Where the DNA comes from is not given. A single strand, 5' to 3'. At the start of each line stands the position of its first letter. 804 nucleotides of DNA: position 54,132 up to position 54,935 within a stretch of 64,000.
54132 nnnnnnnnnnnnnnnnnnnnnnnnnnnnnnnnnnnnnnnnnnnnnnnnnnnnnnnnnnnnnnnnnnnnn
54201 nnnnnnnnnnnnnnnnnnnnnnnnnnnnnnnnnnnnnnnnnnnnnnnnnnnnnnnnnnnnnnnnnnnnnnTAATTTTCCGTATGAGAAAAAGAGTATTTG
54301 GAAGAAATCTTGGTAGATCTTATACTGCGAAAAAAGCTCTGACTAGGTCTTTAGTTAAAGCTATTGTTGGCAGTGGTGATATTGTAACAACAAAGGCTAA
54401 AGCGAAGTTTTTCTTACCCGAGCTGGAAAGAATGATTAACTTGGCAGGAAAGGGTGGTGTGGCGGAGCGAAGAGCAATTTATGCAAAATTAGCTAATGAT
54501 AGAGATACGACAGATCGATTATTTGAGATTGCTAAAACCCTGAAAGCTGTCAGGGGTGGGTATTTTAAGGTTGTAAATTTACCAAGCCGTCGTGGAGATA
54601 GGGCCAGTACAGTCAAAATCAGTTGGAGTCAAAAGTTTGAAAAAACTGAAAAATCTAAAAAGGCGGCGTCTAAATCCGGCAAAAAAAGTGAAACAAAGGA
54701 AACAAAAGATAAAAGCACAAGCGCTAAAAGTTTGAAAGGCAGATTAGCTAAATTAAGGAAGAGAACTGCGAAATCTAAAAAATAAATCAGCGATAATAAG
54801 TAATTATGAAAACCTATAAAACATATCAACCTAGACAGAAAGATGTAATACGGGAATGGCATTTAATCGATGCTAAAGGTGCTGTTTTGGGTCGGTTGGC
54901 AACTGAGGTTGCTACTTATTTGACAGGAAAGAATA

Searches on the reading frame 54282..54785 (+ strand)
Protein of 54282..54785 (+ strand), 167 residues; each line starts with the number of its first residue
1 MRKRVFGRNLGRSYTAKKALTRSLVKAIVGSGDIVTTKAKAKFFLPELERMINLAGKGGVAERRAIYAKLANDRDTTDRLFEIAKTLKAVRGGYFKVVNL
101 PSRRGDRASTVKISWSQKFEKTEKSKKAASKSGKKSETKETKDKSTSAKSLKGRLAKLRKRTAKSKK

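Call 10: search_protein_families(library=pfam, proteins=[window:54282-54785:+])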
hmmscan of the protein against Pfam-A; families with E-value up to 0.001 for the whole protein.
window:54282-54785:+ (167 aa): 1 family
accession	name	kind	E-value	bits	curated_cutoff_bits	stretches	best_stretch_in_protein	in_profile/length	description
PF01196.24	Ribosomal_L17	-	1.3e-15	58.5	27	1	21-113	2-94/97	Ribosomal protein L17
